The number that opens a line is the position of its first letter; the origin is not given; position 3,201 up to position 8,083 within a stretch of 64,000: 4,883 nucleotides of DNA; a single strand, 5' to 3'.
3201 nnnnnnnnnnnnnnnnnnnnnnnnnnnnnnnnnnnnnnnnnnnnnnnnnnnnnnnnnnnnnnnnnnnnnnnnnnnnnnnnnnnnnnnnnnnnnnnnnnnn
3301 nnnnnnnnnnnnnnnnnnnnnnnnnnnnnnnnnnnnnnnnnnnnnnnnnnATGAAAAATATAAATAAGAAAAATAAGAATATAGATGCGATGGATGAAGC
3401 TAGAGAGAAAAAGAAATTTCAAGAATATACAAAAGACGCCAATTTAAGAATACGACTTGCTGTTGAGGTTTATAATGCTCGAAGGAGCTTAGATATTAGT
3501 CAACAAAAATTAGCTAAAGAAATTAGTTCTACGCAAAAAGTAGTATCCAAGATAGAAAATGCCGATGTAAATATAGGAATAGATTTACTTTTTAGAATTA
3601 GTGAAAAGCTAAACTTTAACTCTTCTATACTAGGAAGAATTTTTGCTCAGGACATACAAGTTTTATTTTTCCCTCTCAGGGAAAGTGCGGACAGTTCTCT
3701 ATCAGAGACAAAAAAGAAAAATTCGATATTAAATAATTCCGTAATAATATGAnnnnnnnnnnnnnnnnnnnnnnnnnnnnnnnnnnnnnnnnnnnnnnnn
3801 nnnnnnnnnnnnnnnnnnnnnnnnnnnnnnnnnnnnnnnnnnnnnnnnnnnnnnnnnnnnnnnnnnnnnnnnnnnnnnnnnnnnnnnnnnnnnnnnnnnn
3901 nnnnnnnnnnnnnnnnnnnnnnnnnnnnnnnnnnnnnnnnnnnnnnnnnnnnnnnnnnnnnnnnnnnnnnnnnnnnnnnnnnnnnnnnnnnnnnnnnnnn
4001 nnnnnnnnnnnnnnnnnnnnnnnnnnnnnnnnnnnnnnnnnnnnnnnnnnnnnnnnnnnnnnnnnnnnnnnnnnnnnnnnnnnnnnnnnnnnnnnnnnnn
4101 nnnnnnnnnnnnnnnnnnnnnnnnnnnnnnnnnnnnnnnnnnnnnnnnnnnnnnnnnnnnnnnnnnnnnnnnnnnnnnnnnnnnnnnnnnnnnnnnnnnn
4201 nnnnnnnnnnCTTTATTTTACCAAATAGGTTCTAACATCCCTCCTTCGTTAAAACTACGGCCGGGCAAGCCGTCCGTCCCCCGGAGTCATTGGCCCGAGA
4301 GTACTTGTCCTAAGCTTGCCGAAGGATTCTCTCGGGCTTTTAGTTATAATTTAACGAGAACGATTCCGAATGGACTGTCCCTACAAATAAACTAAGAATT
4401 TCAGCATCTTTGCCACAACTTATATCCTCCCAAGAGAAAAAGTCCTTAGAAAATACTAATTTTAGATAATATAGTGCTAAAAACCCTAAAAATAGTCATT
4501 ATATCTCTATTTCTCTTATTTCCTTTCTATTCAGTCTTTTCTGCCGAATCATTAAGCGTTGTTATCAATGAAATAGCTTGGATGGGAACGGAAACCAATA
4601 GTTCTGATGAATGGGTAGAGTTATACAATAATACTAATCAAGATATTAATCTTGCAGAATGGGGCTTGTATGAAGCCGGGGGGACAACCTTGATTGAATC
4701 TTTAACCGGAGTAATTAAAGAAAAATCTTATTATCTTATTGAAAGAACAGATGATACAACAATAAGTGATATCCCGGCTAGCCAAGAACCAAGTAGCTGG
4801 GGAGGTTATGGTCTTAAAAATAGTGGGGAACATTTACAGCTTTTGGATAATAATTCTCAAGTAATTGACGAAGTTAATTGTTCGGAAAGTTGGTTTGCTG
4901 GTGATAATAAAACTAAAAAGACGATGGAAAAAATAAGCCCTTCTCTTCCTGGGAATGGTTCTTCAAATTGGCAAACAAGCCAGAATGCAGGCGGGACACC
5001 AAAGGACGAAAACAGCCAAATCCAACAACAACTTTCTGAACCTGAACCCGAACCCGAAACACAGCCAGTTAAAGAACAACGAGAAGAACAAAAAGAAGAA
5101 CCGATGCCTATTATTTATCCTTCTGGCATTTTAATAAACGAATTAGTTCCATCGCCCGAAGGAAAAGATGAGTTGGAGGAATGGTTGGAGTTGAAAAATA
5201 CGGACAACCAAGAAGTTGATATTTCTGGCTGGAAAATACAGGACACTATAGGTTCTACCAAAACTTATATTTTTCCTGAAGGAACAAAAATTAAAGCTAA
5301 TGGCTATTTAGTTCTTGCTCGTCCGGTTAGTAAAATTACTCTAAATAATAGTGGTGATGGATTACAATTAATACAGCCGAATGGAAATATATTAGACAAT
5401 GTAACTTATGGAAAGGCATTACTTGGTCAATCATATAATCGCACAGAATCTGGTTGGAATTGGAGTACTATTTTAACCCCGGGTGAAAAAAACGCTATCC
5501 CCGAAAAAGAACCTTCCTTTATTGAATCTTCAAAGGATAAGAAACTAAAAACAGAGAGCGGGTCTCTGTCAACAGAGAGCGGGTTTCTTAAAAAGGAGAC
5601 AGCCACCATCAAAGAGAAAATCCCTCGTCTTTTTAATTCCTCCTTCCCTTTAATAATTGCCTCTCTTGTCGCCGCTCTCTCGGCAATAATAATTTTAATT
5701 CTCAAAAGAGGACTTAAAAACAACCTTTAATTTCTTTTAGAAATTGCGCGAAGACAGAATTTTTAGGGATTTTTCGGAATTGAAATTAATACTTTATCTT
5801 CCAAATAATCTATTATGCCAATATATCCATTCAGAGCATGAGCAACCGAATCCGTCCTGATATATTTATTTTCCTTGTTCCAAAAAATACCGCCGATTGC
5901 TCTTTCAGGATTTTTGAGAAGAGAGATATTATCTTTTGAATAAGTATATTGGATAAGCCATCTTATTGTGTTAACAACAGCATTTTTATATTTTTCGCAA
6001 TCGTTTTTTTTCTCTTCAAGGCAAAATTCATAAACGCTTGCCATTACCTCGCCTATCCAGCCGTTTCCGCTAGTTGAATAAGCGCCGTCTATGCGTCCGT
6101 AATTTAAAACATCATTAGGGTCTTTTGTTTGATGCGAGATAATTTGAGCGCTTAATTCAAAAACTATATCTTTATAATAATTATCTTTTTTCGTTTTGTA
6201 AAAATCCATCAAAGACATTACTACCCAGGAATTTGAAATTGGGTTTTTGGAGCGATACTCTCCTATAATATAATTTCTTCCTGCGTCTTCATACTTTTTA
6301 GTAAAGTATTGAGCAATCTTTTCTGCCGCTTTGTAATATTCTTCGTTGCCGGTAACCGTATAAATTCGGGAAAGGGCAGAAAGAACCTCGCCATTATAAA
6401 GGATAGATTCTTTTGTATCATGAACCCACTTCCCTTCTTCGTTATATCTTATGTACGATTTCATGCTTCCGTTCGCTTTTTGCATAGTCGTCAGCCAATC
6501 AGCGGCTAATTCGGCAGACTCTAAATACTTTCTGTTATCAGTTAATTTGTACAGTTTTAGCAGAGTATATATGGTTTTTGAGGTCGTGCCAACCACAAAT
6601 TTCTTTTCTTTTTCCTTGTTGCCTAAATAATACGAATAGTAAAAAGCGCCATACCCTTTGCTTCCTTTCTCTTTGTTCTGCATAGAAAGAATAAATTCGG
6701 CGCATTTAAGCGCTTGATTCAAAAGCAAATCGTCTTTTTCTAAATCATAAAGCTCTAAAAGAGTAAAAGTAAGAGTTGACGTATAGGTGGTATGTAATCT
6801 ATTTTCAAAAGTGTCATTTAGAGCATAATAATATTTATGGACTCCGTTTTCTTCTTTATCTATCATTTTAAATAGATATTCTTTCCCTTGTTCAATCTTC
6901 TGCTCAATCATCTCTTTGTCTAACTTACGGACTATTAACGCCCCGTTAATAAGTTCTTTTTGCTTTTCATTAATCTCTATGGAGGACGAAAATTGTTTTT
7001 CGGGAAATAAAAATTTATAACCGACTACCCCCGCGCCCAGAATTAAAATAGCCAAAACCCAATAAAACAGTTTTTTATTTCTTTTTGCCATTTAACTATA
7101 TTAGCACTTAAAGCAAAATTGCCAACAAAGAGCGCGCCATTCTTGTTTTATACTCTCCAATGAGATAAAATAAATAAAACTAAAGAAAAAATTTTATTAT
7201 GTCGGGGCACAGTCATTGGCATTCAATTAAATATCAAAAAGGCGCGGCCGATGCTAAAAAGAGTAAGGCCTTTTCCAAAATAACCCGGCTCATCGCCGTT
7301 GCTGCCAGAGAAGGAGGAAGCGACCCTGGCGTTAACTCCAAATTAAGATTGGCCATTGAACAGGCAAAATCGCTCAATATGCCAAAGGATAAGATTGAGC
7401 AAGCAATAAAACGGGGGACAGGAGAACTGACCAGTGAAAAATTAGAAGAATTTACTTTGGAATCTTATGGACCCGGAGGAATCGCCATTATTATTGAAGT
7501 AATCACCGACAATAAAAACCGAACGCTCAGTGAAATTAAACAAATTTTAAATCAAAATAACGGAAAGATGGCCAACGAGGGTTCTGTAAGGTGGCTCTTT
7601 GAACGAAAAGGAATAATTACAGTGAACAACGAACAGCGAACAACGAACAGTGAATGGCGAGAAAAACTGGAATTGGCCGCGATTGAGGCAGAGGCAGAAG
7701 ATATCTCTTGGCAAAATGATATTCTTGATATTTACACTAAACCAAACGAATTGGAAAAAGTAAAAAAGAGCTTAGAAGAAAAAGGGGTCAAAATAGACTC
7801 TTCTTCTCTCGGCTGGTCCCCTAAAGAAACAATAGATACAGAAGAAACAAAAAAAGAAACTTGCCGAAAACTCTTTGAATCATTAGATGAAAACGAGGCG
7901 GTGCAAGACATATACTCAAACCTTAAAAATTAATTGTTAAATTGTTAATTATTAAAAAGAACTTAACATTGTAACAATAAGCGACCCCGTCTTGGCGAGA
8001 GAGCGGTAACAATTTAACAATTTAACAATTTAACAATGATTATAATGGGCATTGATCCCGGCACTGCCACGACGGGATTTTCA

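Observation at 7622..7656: Many 4-6-unit tandem arrays of 7-8 nt, each with its own unit sequence, at gene borders and even inside yebC and rsmA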

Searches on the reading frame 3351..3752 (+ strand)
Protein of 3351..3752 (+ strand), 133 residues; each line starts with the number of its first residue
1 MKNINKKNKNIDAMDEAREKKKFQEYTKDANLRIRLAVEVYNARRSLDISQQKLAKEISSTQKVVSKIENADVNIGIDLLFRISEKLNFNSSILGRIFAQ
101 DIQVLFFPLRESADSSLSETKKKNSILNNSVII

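Call 20: search_protein_families(library=pfam, proteins=[window:3351-3752:+])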
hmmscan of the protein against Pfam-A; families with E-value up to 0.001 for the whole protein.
window:3351-3752:+ (133 aa): 1 family
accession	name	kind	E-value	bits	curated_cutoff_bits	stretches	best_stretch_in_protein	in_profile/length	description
PF01381.28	HTH_3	-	4.6e-09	36.6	23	1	42-89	3-50/55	Helix-turn-helix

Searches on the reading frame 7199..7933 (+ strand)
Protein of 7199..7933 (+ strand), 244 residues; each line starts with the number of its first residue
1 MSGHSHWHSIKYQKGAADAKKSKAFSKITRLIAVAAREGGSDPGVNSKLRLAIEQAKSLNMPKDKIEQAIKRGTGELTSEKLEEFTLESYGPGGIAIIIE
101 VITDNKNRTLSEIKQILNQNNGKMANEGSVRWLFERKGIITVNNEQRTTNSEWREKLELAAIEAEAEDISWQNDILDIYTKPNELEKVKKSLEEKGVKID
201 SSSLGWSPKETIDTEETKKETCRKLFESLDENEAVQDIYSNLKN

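Call 10: find_homologous_proteins(query=window:7199-7933:+)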
Query window:7199-7933:+ (244 aa): 7963 proteins with E <= 0.001 among 8000 candidates; the best 120 are listed.
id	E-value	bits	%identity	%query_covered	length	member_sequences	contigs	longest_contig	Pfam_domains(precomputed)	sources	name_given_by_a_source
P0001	8.3e-152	521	100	100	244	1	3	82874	PF01709.27,PF20772.3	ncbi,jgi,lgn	-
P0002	1.1e-111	390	77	100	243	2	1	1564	PF01709.27,PF20772.3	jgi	-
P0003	1.7e-109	383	58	100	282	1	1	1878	PF01709.27,PF20772.3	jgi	-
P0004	2.4e-109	382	73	100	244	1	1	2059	PF01709.27,PF20772.3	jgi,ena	-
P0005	9.5e-109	380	74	100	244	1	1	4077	PF01709.27,PF20772.3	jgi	-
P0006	5.1e-107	375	72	100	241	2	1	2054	PF01709.27,PF20772.3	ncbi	-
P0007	2.0e-105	369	72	100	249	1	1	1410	PF01709.27,PF20772.3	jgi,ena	-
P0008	9.3e-105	367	72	100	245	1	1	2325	PF01709.27,PF20772.3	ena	-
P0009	1.5e-104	367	73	99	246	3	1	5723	PF01709.27,PF20772.3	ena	-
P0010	3.8e-103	362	70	100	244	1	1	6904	PF01709.27,PF20772.3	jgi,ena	-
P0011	1.2e-102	360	71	100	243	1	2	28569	PF01709.27,PF20772.3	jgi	jgi:YebC/PmpR family DNA-binding regulatory protein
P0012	3.9e-102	359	71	100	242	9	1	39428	PF01709.27,PF20772.3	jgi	-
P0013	1.4e-101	357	70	100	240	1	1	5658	PF01709.27,PF20772.3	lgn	-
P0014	2.2e-101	356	71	100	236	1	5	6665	PF01709.27,PF20772.3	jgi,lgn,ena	-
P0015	3.1e-101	356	69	100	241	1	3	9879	PF01709.27,PF20772.3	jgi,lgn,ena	-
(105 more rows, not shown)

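Call 12: find_encoding_contigs(protein=P0001, flank=10000, max_places=6)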
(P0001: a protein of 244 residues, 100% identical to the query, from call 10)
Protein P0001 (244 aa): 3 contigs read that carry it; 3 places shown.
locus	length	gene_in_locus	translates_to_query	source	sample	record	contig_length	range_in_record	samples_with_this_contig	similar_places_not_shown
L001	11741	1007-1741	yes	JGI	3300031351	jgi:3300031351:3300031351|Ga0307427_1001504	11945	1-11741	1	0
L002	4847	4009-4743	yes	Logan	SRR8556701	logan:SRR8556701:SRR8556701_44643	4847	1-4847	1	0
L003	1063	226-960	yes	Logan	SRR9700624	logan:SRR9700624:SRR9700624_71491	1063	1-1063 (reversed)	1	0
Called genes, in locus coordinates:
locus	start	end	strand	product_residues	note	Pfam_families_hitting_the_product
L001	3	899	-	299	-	?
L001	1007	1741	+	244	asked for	PF20772:TACO1_YebC_N, PF01709:Transcrip_reg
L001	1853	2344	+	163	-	PF02075:RuvC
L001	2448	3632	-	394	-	PF00579:tRNA-synt_1b, PF22421:SYY_C-terminal (weak), PF01479:S4 (weak)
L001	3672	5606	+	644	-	PF00912:Transgly, PF00905:Transpeptidase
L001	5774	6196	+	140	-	-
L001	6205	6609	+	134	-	PF05635:23S_rRNA_IVP, PF22296:bAvd (weak)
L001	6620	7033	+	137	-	PF12666:PrgI (weak)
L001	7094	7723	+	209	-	PF26593:TraC-like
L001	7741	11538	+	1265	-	PF14890:Intein_splicing, PF14528:LAGLIDADG_3, PF12846:AAA_10 (faint), PF19044:P-loop_TraG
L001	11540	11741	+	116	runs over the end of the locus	-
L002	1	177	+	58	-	?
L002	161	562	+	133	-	PF01381:HTH_3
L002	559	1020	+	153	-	-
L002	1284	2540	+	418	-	PF00932:LTD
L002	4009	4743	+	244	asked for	PF20772:TACO1_YebC_N, PF01709:Transcrip_reg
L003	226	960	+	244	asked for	PF20772:TACO1_YebC_N, PF01709:Transcrip_reg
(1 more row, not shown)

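Call 13: find_related_loci(query=window:7199-7933:+, collection=genome_contigs, flank=10000)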
Query window:7199-7933:+ (244 aa) in genome_contigs; peptide patterns used: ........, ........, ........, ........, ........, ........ (x = any residue, [..] = any of these).
599 stretches matched a pattern (row limit reached: there are more); 524 encode a relative of the query (tblastn E <= 1e-3); the best 80 are kept; 80 distinct loci.
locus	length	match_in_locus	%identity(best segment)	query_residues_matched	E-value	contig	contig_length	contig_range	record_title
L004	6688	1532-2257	77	1-243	6e-115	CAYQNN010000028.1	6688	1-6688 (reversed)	MAG TPA_asm: uncultured Candidatus Saccharibacteria bacterium isolate SRP214966_co5_352 genome assembly, contig: NODE_12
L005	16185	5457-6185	65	1-243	1e-101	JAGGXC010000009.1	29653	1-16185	MAG: bacterium isolate AUK142 PB_MBMC_096_c_000000000004, whole genome shotgun sequence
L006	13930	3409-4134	64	1-243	2e-99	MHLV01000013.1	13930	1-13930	MAG: Candidatus Nealsonbacteria bacterium RBG_13_36_15 RBG_13_scaffold_21983, whole genome shotgun sequence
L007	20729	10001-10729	62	1-243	2e-98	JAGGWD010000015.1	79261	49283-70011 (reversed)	MAG: bacterium isolate AUK117 PB_MBMC_071_c_000000000001, whole genome shotgun sequence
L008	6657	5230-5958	61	1-243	3e-97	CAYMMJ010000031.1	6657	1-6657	MAG TPA_asm: uncultured Candidatus Saccharibacteria bacterium isolate binchicken_co256_273 genome assembly, contig: NODE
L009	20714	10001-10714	64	1-243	5e-97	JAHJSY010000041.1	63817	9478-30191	MAG: Patescibacteria group bacterium isolate OS_PC_MetaG.mb.33 OS_PC_MetaG.mb.33_k141_506611, whole genome shotgun seque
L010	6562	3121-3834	64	1-243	5e-95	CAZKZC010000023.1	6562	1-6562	MAG TPA_asm: uncultured Candidatus Saccharibacteria bacterium isolate SRP178699_co2_538 genome assembly, contig: NODE_13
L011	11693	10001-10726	60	1-242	4e-90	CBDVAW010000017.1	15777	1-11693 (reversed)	MAG TPA_asm: uncultured bacterium isolate SRR21487742_binner13_Refined_44 genome assembly, contig: ERZ26661670.1573, who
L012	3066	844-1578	57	1-243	1e-89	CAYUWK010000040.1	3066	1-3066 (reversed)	MAG TPA_asm: uncultured Candidatus Saccharibacteria bacterium isolate binchicken_co181_470 genome assembly, contig: NODE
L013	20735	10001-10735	57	1-243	2e-86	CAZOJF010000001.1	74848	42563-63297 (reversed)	MAG TPA_asm: uncultured Candidatus Saccharibacteria bacterium isolate binchicken_co51_202 genome assembly, contig: NODE_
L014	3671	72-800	64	1-243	1e-86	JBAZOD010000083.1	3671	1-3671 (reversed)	MAG: Patescibacteria group bacterium isolate SO_2017_LW4_86 scaffold_51688_c1_LW137-91_2017, whole genome shotgun sequen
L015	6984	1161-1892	55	1-244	2e-84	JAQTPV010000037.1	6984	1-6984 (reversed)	MAG: Candidatus Paceibacterota bacterium isolate STB_124 NODE_31335_length_6984_cov_3.648826_Sandtown_B, whole genome sh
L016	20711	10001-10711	54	1-242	5e-81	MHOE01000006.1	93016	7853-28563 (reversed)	MAG: Candidatus Spechtbacteria bacterium RIFCSPHIGHO2_02_FULL_43_15b rifcsphigho2_02_scaffold_174, whole genome shotgun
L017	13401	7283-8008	54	1-243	4e-80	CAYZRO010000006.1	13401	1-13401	MAG TPA_asm: uncultured Candidatus Saccharibacteria bacterium isolate binchicken_co19_574 genome assembly, contig: NODE_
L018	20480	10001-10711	48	1-242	4e-69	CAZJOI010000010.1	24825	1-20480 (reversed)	MAG TPA_asm: uncultured Bdellovibrionales bacterium isolate SRP192927_co1_264 genome assembly, contig: NODE_3744_length_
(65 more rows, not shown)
